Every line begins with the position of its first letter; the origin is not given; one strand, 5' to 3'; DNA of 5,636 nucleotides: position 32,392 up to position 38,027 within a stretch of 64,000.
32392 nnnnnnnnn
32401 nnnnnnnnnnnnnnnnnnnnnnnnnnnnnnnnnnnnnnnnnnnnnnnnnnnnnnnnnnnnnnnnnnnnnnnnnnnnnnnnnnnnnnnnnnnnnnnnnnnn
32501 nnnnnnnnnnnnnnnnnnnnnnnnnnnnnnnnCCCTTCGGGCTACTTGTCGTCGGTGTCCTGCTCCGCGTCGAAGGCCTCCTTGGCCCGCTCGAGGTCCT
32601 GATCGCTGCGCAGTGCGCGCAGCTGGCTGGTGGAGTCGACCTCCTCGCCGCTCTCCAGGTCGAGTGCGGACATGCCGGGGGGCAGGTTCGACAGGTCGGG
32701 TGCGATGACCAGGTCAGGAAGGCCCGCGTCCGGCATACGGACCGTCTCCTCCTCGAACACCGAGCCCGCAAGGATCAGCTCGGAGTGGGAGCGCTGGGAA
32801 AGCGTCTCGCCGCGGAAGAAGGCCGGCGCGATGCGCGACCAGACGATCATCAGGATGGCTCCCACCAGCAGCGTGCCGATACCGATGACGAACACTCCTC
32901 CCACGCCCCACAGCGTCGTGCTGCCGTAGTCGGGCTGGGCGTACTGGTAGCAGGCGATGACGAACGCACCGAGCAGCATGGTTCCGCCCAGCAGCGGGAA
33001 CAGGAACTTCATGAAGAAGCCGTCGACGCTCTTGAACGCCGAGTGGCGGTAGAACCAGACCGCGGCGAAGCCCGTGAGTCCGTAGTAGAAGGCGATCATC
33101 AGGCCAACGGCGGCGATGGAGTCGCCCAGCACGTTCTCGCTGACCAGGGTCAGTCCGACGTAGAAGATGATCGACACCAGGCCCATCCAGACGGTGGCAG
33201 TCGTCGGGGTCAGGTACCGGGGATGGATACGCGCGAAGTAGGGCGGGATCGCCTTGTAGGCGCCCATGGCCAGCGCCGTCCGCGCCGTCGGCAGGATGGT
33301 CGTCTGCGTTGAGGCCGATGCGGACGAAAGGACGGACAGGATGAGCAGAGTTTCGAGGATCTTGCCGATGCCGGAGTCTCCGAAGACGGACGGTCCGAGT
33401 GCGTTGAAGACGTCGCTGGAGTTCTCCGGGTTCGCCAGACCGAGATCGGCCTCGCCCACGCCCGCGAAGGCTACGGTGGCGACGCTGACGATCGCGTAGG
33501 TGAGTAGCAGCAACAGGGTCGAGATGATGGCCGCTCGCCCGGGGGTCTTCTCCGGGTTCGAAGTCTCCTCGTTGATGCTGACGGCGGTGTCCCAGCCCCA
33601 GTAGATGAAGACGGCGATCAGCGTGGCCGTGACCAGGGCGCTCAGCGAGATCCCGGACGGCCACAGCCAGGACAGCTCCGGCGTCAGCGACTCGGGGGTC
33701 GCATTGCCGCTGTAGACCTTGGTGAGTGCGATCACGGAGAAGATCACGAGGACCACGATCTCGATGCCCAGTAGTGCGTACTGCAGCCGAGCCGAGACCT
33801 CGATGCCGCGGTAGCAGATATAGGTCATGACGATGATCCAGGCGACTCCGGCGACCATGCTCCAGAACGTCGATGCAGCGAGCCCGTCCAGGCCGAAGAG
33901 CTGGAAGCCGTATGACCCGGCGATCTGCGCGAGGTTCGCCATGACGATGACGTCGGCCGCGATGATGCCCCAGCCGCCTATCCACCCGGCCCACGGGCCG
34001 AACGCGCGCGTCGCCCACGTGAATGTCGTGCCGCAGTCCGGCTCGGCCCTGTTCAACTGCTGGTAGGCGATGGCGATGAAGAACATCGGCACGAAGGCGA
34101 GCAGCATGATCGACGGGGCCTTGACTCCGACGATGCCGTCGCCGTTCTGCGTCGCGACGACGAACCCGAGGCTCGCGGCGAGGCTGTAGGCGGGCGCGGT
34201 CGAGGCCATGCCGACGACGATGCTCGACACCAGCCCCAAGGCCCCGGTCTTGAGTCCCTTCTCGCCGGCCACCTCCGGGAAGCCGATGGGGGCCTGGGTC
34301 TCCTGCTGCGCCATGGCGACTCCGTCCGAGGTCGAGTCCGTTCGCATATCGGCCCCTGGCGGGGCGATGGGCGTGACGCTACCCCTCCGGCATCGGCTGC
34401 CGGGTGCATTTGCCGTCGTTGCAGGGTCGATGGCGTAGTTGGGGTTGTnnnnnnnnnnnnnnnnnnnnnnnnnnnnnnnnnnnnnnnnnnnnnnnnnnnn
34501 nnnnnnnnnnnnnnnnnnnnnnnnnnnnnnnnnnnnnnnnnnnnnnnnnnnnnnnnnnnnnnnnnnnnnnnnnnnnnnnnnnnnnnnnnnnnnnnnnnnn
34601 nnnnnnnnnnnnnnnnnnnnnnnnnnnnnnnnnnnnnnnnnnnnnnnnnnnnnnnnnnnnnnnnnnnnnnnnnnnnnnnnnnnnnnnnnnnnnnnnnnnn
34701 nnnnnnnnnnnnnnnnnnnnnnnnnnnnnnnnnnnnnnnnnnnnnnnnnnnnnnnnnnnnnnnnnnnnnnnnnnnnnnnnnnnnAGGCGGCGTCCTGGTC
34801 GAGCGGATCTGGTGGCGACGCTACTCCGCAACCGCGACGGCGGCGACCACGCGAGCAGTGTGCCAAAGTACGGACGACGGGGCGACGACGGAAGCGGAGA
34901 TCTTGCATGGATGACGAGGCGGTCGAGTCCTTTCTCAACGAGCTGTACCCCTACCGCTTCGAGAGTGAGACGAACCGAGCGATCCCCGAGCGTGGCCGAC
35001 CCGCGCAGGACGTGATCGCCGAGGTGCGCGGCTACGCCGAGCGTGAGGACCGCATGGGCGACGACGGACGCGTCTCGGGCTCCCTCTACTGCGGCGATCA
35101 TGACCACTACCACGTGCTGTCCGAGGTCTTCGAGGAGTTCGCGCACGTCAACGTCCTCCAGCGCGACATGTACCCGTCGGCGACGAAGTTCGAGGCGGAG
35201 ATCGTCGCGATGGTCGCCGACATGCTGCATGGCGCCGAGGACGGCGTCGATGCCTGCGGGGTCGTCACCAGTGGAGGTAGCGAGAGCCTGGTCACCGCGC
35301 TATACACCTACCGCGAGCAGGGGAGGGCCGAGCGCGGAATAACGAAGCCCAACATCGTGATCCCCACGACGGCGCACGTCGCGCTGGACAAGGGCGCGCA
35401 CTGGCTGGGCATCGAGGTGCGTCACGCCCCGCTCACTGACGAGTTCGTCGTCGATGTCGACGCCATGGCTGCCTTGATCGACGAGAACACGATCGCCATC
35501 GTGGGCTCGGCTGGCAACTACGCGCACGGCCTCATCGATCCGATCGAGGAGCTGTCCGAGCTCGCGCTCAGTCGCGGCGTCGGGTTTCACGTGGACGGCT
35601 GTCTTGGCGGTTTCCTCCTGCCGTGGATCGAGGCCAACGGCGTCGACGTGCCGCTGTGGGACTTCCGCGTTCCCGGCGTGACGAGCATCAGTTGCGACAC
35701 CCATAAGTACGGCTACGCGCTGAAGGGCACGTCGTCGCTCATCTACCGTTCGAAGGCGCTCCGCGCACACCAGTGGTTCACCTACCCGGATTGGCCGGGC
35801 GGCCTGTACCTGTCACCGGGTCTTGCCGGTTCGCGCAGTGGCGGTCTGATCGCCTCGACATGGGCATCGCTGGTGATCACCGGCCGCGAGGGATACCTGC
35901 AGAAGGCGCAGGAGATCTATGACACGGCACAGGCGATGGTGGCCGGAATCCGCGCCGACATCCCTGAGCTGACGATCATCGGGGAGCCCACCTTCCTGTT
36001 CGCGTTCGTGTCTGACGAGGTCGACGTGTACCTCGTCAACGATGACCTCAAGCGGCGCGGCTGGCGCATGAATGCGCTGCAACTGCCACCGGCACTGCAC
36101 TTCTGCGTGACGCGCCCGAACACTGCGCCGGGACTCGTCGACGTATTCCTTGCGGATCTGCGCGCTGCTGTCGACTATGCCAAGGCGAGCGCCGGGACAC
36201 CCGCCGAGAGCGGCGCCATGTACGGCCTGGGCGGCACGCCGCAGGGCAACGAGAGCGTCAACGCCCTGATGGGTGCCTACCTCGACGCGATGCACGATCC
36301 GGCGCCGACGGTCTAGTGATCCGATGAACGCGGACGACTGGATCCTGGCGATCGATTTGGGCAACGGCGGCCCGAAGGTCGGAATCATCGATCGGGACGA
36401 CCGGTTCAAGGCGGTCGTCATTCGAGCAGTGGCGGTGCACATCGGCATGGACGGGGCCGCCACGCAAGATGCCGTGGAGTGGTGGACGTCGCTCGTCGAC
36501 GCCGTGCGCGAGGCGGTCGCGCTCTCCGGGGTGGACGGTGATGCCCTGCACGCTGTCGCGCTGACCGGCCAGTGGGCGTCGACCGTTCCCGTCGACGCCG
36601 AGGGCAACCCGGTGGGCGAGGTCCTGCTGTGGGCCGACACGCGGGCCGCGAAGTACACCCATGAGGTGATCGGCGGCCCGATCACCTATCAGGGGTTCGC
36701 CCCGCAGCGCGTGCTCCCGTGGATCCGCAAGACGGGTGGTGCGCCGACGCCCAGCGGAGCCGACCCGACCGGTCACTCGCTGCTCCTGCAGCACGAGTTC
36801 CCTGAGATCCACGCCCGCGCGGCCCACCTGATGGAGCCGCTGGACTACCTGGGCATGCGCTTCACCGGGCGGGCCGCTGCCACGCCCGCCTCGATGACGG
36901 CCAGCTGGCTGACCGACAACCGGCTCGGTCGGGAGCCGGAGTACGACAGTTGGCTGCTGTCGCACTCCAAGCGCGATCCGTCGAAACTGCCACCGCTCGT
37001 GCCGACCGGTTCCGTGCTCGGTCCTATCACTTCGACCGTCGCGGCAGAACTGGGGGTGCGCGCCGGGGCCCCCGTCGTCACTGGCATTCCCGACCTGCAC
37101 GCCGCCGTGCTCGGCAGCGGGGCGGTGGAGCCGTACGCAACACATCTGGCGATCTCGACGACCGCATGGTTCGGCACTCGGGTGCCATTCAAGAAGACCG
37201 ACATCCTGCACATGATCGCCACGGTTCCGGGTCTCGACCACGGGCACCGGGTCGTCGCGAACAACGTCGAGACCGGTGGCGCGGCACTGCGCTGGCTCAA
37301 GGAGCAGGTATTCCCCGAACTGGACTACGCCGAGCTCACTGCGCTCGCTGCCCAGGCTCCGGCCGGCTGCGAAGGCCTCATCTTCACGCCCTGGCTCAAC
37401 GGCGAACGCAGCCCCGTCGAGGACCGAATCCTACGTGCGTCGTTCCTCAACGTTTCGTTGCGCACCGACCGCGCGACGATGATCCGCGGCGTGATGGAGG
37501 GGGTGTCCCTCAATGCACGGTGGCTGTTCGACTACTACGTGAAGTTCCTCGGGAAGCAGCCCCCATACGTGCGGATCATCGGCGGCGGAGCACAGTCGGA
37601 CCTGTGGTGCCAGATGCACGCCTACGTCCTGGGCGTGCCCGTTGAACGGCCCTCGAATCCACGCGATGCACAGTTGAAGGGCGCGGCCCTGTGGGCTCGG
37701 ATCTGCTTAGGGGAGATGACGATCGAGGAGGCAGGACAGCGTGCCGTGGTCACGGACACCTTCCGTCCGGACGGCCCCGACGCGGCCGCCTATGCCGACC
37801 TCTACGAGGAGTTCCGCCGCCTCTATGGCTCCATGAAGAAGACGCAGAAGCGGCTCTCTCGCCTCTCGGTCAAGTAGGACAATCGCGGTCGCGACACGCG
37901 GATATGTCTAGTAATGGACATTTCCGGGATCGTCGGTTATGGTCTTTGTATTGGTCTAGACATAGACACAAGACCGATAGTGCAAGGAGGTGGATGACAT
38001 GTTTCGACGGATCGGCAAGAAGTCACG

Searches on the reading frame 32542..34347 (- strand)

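Call 9: search_protein_families(library=pfam, proteins=[window:32542-34347:-], max_evalue=0.001)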
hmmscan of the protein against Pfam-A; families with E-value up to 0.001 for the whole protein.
window:32542-34347:- (601 aa): 2 families
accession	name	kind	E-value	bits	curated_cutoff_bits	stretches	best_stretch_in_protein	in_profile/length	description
PF13520.12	AA_permease_2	-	3.8e-22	79.2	27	1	52-467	9-403/427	Amino acid permease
PF00324.27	AA_permease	-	1.7e-17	63.7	24.6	1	61-503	14-458/470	Amino acid permease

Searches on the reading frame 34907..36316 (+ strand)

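Call 9: search_protein_families(library=pfam, proteins=[window:34907-36316:+], max_evalue=0.001)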
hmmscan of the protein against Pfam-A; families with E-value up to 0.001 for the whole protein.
window:34907-36316:+ (469 aa): 3 families
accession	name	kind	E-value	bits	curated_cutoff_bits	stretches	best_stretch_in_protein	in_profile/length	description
PF00282.25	Pyridoxal_deC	-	6.3e-23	81.5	27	1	23-357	9-361/375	Pyridoxal-dependent decarboxylase conserved domain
PF00266.25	Aminotran_5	-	3.4e-09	36.6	21.5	1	92-232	41-177/371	Aminotransferase class-V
PF00155.27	Aminotran_1_2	-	0.00052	19.7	19.7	1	115-197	64-150/361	Aminotransferase class I and II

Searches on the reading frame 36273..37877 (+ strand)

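Call 9: search_protein_families(library=pfam, proteins=[window:36273-37877:+], max_evalue=0.001)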
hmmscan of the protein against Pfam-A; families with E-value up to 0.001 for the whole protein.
window:36273-37877:+ (534 aa): 2 families
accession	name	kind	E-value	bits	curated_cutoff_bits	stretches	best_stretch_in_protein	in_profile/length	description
PF00370.27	FGGY_N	-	1.5e-25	90.7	28.8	1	24-281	2-245/245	FGGY family of carbohydrate kinases, N-terminal domain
PF02782.22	FGGY_C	-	1.7e-22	80.6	27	1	324-475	36-194/198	FGGY family of carbohydrate kinases, C-terminal domain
